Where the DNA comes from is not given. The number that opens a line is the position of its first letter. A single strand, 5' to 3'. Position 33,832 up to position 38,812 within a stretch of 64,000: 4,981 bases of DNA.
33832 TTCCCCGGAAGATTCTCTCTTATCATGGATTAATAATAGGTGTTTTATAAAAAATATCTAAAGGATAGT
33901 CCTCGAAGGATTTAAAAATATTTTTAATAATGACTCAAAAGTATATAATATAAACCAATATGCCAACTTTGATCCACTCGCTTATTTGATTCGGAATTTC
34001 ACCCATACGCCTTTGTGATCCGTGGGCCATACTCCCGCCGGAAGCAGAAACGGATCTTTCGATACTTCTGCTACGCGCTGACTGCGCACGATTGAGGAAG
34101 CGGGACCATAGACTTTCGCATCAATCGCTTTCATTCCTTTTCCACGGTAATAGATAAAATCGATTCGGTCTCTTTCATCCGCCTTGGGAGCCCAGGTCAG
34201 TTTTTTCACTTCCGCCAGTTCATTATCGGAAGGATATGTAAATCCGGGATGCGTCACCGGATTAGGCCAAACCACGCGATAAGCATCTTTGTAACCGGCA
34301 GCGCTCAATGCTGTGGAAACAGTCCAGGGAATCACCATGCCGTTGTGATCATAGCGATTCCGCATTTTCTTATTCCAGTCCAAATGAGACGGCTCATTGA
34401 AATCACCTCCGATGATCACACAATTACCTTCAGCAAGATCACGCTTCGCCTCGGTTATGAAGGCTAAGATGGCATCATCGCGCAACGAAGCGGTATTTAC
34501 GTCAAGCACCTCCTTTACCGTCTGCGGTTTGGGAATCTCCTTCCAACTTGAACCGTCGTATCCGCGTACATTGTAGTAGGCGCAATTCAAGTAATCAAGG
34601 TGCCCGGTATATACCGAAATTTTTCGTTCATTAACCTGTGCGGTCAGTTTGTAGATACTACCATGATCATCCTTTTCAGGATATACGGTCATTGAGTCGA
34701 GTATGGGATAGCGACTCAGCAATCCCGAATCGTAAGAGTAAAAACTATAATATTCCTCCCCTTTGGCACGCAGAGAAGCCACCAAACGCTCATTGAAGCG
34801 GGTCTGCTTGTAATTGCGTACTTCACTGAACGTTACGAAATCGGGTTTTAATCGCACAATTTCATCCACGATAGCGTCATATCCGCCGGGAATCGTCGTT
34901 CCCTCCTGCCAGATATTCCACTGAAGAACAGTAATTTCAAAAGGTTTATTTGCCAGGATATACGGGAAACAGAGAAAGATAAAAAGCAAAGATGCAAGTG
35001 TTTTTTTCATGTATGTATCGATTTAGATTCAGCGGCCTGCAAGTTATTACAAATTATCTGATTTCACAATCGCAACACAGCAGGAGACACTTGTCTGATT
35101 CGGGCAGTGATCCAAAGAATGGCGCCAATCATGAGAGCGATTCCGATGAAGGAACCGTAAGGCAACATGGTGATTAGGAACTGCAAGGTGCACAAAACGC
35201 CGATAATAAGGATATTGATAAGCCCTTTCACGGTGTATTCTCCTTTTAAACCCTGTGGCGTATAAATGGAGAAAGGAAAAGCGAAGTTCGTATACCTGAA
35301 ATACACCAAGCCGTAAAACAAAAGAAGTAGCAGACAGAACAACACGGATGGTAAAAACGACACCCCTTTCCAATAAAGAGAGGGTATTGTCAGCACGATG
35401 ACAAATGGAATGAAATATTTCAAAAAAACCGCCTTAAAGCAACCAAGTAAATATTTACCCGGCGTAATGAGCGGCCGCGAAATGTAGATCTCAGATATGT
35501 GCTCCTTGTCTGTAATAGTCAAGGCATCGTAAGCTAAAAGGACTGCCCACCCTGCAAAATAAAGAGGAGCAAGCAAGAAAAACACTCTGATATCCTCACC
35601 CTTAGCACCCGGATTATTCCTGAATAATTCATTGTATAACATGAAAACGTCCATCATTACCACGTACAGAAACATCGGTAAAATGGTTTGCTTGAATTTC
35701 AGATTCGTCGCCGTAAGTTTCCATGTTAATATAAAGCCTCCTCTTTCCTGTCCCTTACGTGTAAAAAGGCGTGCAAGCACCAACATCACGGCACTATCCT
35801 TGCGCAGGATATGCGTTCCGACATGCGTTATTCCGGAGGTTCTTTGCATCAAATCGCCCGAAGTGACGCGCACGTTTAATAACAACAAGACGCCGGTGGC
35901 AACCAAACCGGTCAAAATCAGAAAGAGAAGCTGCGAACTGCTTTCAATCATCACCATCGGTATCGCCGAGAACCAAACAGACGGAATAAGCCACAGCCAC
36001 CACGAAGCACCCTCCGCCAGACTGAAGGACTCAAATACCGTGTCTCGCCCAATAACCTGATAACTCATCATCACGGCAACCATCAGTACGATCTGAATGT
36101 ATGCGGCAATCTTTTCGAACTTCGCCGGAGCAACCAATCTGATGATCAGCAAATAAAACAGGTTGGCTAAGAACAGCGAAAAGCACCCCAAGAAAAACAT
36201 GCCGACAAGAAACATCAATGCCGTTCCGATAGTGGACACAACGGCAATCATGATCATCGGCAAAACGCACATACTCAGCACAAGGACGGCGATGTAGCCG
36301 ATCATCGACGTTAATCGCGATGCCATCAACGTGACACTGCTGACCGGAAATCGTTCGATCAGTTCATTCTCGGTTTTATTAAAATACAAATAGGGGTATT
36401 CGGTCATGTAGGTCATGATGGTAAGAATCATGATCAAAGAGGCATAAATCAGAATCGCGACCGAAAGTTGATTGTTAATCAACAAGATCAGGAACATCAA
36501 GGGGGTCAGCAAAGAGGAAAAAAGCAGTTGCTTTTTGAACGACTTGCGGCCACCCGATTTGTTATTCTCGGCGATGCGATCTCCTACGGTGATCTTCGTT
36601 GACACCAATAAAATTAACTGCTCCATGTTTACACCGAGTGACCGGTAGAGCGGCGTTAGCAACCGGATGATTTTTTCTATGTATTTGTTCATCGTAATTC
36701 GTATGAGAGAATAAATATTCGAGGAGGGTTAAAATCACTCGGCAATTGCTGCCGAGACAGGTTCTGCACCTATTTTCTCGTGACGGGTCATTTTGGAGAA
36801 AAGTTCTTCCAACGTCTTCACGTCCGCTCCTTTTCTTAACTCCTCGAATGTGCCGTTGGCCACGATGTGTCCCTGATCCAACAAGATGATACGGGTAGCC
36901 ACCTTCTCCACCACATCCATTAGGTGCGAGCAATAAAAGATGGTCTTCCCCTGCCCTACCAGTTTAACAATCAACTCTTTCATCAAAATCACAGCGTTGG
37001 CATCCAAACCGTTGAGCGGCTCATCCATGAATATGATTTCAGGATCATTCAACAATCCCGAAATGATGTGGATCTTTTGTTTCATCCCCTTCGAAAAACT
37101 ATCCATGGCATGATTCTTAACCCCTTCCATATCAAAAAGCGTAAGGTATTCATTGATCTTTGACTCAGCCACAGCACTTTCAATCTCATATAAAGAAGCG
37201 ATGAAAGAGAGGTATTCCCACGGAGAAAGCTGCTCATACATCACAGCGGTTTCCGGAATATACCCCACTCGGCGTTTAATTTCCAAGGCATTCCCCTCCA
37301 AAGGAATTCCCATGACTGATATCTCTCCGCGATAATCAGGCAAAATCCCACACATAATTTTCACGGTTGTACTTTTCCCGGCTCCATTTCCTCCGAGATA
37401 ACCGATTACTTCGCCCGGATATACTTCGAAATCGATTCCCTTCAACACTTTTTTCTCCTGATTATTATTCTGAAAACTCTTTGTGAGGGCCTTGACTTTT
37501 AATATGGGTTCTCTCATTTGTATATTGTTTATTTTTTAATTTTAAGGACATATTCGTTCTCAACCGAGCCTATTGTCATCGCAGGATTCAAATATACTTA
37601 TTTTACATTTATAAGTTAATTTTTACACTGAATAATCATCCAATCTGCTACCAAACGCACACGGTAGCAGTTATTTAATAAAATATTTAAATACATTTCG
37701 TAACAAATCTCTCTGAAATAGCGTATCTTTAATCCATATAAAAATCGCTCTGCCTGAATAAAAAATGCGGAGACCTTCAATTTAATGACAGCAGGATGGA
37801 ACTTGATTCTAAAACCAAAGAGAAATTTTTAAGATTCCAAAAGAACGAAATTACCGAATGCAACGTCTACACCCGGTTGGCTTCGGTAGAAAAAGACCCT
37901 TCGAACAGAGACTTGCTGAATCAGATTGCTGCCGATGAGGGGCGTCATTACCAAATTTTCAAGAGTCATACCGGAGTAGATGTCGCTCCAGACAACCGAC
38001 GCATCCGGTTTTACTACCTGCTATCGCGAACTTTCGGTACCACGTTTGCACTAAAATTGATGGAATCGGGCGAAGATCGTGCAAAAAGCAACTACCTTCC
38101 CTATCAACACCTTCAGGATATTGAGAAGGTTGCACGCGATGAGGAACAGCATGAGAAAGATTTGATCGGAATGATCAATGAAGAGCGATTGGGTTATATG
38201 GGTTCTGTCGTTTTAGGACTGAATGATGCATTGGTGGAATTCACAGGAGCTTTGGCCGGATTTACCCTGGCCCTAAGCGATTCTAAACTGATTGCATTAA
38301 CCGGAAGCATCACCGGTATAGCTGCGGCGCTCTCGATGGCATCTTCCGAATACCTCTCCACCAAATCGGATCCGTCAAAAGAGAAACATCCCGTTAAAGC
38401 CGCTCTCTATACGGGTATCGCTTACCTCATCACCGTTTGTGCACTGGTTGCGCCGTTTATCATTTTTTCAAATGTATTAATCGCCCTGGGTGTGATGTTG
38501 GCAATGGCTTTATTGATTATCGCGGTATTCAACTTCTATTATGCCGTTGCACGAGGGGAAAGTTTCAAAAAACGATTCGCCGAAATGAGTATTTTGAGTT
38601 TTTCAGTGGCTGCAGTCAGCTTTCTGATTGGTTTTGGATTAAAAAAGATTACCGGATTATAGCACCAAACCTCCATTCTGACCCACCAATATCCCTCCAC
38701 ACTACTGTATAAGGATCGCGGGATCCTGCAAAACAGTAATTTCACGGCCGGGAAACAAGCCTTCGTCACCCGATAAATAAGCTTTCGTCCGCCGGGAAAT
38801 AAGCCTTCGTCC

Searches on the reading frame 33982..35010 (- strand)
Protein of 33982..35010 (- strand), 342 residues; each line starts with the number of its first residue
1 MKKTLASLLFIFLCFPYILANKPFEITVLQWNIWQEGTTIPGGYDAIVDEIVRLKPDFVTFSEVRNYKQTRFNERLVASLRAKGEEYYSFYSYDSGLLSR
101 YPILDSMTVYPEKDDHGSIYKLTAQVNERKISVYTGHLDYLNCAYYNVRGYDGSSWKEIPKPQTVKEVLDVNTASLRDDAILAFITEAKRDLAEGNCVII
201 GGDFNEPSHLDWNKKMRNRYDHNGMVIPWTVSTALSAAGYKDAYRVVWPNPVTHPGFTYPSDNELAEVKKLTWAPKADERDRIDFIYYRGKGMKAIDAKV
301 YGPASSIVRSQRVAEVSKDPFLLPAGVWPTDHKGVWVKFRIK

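Call 71: search_protein_families(library=pfam, proteins=[window:33982-35010:-], max_evalue=0.00001)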
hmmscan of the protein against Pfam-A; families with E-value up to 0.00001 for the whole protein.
window:33982-35010:- (342 aa): 1 family
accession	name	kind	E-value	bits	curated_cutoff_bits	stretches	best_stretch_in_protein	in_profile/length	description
PF03372.29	Exo_endo_phos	-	1.6e-18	67.7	24.5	1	29-332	1-225/225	Endonuclease/Exonuclease/phosphatase family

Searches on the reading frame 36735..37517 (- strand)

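Call 71: search_protein_families(library=pfam, proteins=[window:36735-37517:-], max_evalue=0.00001)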
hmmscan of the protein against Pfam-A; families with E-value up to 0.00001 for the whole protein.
window:36735-37517:- (260 aa): 1 family
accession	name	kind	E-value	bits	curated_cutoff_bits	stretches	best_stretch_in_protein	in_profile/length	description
PF00005.33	ABC_tran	-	9.4e-26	91.5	25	1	25-169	1-137/137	ABC transporter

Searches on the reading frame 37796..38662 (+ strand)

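Call 71: search_protein_families(library=pfam, proteins=[window:37796-38662:+], max_evalue=0.00001)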
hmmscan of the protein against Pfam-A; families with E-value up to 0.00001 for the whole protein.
window:37796-38662:+ (288 aa): 1 family
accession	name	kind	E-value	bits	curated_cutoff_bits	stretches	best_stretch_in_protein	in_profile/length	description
PF01988.24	VIT1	-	3.5e-14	53.6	28.1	1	137-192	3-59/214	VIT family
